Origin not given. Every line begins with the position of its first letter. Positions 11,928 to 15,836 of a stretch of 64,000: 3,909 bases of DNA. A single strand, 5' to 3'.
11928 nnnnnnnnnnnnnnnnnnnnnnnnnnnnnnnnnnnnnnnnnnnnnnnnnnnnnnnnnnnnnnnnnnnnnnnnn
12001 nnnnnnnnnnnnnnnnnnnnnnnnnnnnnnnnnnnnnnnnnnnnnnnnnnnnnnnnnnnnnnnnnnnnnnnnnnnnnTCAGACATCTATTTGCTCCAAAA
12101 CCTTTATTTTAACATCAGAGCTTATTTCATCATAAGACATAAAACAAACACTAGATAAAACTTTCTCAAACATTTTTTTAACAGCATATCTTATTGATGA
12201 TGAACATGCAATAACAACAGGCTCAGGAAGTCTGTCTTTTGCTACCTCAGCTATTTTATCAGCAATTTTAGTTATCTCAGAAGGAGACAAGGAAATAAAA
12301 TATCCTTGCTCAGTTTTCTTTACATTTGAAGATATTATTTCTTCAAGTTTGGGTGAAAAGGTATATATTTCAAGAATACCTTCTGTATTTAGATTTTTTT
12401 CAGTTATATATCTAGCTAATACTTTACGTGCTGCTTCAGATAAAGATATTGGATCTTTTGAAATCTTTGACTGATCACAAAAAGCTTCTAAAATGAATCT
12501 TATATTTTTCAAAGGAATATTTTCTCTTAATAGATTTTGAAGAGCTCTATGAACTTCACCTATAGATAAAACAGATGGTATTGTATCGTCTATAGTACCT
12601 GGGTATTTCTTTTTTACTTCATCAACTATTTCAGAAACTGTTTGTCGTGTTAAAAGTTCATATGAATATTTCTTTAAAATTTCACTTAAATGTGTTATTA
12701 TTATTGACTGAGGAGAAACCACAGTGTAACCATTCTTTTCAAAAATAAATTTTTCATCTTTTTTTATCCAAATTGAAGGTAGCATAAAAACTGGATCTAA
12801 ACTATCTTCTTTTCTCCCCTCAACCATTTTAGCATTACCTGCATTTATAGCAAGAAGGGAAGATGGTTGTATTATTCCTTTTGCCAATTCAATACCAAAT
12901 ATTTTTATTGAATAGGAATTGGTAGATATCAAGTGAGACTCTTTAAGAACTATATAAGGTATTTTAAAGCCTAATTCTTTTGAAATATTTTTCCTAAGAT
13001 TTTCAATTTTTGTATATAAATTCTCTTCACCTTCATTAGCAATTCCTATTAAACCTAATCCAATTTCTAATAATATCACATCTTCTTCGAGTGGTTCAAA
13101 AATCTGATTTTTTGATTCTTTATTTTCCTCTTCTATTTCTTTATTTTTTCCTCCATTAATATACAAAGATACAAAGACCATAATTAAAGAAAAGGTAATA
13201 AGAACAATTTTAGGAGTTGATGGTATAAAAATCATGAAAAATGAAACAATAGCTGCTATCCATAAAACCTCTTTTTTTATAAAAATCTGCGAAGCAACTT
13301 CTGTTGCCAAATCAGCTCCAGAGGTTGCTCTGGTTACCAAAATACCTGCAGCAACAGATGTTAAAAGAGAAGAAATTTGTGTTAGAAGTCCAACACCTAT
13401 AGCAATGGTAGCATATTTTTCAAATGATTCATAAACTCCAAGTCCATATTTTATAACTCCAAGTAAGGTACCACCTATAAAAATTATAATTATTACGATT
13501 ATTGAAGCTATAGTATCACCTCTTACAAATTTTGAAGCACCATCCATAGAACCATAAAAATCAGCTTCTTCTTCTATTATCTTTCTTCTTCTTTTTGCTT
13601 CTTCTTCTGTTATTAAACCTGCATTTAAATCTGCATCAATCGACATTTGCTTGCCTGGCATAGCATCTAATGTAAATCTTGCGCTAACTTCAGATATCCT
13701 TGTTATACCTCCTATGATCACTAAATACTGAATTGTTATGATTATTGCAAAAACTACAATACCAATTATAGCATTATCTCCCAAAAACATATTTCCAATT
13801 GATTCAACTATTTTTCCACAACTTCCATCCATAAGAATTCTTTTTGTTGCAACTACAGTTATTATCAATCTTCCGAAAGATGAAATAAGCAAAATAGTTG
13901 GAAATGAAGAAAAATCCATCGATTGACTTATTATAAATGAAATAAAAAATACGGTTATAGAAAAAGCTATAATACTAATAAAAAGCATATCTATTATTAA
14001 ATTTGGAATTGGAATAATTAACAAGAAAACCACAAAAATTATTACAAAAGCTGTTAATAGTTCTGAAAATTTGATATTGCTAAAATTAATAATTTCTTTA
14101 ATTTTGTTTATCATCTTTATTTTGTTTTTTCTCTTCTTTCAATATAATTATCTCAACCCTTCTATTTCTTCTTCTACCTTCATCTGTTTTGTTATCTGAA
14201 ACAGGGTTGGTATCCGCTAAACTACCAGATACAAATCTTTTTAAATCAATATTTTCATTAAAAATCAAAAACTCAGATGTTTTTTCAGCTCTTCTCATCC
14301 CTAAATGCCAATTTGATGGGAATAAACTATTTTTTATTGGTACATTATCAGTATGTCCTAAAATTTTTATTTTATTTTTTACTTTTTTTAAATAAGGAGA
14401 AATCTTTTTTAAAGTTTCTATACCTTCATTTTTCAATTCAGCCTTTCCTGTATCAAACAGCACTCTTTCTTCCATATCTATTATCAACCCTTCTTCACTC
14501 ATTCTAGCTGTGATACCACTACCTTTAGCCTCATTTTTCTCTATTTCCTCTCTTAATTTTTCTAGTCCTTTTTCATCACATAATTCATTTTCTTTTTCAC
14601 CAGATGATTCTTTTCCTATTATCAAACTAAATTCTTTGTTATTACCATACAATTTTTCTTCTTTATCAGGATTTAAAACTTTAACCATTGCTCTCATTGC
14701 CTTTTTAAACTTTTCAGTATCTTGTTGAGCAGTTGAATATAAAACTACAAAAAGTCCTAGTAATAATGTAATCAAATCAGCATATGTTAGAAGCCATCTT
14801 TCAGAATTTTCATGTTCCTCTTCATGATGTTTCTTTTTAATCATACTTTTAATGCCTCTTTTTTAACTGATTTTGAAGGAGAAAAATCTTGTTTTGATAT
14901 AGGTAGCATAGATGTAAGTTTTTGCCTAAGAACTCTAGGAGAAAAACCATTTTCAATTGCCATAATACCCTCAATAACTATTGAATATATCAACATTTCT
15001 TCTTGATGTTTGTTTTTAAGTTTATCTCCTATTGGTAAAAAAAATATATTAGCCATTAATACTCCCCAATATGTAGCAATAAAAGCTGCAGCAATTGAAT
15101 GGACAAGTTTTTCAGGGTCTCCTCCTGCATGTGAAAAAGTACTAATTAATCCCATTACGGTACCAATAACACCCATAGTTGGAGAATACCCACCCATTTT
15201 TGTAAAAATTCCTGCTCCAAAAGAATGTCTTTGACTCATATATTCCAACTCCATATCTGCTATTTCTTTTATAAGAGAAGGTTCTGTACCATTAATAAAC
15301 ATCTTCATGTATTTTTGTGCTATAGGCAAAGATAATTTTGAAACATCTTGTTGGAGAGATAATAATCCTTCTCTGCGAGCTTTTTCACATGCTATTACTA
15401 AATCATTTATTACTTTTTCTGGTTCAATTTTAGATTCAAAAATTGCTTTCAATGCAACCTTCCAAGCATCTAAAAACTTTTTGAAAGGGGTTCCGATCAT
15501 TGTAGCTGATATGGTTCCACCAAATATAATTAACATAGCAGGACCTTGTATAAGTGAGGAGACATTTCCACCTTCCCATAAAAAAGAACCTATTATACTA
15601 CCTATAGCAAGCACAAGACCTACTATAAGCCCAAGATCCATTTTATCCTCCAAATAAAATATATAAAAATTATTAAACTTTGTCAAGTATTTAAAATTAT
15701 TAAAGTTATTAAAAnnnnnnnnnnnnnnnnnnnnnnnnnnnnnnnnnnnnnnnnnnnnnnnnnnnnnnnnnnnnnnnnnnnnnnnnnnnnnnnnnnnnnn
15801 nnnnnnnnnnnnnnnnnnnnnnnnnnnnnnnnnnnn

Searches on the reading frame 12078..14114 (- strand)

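Call 34: search_protein_families(library=pfam, proteins=[window:12078-14114:-], max_evalue=0.001)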
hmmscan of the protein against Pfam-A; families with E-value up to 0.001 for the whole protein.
window:12078-14114:- (678 aa): 1 family
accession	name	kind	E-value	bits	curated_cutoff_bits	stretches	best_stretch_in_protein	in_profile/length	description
PF00771.25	FHIPEP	-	9.1e-199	662.6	29.1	1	28-668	1-656/657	FHIPEP family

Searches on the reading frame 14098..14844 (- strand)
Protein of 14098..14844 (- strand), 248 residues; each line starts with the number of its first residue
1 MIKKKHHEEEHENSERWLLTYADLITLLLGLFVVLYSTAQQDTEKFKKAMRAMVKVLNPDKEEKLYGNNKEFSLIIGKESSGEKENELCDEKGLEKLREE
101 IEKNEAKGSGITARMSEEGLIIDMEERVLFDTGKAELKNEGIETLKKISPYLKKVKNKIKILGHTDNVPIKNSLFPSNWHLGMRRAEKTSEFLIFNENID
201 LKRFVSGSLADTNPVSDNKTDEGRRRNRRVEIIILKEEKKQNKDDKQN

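Call 34: search_protein_families(library=pfam, proteins=[window:14098-14844:-], max_evalue=0.001)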
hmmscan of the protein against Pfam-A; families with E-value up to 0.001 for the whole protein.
window:14098-14844:- (248 aa): 2 families
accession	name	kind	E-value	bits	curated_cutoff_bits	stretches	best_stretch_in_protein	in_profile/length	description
PF13677.11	MotB_plug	-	3.6e-19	68.5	24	1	3-55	2-56/58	Membrane MotB of proton-channel complex MotA/MotB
PF00691.25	OmpA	-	2e-16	60.6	27.2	1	129-228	1-98/98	OmpA family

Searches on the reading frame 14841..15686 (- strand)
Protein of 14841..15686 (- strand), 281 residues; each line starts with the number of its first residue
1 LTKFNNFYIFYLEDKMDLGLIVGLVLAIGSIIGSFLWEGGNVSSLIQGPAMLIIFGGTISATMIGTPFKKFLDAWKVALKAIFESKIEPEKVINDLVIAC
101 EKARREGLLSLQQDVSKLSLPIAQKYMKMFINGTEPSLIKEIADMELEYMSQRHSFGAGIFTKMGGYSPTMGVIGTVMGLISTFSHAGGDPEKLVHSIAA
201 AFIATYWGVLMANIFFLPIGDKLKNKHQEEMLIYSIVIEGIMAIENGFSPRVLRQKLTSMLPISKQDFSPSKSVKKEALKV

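Call 34: search_protein_families(library=pfam, proteins=[window:14841-15686:-], max_evalue=0.001)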
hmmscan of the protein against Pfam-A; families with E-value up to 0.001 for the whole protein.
window:14841-15686:- (281 aa): 2 families
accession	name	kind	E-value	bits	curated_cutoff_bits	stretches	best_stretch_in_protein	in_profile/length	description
PF01618.21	MotA_ExbB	-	6.6e-26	91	22.9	1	121-233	8-124/127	MotA/TolQ/ExbB proton channel family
PF20560.3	MotA_N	-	2.1e-12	47.5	27.3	1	21-98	1-79/91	Motility protein A N-terminal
